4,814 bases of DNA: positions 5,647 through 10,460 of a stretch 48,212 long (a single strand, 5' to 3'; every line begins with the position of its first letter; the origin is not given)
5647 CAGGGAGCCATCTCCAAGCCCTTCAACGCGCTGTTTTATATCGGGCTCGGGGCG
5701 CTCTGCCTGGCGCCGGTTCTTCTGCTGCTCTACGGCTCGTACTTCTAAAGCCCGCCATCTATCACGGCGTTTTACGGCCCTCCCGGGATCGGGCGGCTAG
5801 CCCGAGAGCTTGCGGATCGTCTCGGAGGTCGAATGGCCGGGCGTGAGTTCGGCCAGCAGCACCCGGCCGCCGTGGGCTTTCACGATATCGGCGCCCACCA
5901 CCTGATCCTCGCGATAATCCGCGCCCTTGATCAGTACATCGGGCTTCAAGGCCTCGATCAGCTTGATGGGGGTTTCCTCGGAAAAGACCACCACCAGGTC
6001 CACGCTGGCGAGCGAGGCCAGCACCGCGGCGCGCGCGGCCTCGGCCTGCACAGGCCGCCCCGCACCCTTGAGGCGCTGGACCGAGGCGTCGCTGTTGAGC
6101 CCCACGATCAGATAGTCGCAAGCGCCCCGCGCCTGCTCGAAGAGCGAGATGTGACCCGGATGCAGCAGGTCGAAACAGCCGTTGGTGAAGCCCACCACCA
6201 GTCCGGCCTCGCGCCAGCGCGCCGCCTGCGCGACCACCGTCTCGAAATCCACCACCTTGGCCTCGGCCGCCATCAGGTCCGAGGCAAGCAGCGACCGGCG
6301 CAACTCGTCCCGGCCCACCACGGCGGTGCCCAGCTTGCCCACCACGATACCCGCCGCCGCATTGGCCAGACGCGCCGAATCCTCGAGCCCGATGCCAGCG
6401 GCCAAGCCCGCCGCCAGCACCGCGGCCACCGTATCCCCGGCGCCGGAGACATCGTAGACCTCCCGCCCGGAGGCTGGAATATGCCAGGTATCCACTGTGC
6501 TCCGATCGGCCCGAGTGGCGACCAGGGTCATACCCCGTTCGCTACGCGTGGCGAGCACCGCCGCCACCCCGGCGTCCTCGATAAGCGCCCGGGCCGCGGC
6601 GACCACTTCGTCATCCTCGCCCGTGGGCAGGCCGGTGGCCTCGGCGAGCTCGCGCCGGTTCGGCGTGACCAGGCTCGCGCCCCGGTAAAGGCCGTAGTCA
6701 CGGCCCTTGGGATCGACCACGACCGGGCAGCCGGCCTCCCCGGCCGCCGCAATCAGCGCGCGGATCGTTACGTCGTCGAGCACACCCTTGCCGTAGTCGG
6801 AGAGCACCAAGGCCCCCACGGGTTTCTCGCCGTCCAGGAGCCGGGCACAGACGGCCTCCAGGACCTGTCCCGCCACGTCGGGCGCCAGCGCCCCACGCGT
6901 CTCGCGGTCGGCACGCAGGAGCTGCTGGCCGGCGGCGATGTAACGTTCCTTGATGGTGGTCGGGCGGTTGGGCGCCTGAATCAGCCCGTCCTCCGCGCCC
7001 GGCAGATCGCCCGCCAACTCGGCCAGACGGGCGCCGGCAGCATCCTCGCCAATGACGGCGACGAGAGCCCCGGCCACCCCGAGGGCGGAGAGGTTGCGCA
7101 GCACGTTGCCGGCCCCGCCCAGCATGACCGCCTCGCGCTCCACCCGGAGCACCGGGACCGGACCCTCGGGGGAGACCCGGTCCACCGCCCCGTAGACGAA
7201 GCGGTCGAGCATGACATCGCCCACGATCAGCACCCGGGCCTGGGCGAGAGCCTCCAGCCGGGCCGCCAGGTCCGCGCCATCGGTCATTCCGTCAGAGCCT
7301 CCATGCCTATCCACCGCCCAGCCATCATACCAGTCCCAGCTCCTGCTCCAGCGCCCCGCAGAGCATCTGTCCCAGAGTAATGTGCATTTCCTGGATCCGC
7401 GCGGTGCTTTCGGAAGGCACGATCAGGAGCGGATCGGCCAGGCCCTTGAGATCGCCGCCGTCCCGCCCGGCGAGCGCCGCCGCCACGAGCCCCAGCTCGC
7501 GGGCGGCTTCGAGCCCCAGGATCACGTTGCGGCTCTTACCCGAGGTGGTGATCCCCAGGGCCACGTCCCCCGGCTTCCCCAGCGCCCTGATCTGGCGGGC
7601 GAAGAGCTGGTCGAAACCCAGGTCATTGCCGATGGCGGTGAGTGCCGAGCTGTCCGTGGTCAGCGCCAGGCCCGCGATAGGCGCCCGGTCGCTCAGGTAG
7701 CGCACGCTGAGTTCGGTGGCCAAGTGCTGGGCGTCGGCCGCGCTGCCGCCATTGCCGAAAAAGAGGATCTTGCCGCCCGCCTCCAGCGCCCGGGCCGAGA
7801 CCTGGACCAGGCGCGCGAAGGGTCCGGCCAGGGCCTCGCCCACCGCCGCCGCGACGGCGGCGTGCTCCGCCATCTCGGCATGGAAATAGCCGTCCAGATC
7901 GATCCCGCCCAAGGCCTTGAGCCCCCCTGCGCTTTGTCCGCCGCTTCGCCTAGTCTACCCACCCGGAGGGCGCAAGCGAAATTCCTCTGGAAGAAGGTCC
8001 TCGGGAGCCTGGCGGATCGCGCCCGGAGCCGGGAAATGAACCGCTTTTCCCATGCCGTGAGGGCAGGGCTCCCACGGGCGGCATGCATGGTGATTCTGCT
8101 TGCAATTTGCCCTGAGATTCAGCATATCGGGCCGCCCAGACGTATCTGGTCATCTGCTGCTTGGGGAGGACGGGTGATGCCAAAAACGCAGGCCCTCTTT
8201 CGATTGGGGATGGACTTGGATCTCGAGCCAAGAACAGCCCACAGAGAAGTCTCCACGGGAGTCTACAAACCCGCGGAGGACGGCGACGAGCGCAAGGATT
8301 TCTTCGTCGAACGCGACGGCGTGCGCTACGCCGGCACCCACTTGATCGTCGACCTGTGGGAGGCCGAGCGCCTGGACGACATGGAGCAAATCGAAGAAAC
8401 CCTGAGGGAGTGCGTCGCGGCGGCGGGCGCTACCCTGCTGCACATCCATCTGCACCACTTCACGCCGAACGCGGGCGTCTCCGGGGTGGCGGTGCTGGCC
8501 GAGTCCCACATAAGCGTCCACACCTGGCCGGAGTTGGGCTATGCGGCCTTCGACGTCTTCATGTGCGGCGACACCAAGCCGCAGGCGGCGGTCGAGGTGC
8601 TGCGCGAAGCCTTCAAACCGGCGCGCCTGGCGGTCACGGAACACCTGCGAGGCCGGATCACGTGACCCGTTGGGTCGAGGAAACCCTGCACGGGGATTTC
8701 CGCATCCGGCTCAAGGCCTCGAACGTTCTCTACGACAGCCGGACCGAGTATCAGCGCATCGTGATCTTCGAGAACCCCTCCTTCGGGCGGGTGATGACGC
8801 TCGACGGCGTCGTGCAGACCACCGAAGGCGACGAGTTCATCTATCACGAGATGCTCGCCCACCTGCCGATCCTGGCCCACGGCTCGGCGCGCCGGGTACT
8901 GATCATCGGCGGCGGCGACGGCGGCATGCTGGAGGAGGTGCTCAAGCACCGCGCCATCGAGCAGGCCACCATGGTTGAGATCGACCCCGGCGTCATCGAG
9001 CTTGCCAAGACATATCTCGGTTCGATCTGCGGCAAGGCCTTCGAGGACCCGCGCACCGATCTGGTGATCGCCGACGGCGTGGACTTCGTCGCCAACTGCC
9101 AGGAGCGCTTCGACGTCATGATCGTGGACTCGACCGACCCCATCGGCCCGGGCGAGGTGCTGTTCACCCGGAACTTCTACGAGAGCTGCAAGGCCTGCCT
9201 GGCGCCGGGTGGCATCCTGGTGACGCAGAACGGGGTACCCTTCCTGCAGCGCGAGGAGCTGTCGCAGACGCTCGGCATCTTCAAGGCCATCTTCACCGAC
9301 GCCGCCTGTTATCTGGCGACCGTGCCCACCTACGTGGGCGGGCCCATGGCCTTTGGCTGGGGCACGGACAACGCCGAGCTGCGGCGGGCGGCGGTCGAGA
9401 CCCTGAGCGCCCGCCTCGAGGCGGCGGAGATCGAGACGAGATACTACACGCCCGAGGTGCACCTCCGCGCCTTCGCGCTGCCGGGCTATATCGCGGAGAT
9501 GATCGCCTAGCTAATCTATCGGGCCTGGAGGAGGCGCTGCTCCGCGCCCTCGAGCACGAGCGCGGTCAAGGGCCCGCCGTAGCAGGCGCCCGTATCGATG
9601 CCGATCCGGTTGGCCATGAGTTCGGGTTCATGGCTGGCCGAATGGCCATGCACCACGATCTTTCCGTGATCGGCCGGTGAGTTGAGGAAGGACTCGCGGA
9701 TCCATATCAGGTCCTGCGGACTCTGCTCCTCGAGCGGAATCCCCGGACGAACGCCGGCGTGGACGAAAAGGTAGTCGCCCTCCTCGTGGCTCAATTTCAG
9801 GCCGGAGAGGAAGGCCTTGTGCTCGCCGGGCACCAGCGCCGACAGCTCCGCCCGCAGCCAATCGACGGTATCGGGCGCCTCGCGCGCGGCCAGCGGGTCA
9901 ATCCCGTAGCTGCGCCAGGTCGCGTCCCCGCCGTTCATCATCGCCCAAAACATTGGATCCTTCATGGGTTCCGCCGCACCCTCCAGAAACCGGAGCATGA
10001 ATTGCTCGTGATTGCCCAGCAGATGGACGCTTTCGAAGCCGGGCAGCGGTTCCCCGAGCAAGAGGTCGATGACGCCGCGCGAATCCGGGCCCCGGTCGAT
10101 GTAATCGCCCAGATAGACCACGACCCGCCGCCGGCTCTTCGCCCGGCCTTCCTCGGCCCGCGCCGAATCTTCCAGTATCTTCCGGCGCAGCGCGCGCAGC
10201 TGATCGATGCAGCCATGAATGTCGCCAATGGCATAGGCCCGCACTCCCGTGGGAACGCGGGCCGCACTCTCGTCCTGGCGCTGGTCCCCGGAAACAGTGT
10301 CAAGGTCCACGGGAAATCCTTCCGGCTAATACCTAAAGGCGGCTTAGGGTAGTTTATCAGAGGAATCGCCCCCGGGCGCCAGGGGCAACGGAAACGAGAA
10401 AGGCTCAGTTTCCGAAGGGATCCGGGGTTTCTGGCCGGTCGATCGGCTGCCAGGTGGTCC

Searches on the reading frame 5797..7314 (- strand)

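Call 73: search_protein_families(library=pfam, proteins=[window:5797-7314:-], max_evalue=0.00001)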
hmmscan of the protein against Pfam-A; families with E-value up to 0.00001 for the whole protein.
window:5797-7314:- (505 aa): 3 families
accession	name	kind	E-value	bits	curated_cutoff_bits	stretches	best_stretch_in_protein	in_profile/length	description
PF00294.29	PfkB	-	1.2e-34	120.5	25.8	1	27-331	3-296/302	pfkB family carbohydrate kinase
PF01467.32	CTP_transf_like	-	1.5e-17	64.5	21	1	376-479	1-100/133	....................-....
PF08543.17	Phos_pyr_kin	-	1.3e-08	35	27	1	210-318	117-225/246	Phosphomethylpyrimidine kinase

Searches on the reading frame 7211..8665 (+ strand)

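Call 73: search_protein_families(library=pfam, proteins=[window:7211-8665:+], max_evalue=0.00001)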
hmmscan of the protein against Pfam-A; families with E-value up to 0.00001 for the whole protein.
window:7211-8665:+ (484 aa): 1 family
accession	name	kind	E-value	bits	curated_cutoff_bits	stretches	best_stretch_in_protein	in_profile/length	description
PF02675.21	AdoMet_dc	-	2.9e-37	127.7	25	1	377-481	1-107/107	S-adenosylmethionine decarboxylase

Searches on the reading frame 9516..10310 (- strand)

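Call 73: search_protein_families(library=pfam, proteins=[window:9516-10310:-], max_evalue=0.00001)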
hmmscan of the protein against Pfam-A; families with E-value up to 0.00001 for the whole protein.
window:9516-10310:- (264 aa): 1 family
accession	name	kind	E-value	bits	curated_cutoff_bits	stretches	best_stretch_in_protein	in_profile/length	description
PF00149.33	Metallophos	-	1e-13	52.6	21.5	1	25-228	3-167/191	Calcineurin-like phosphoesterase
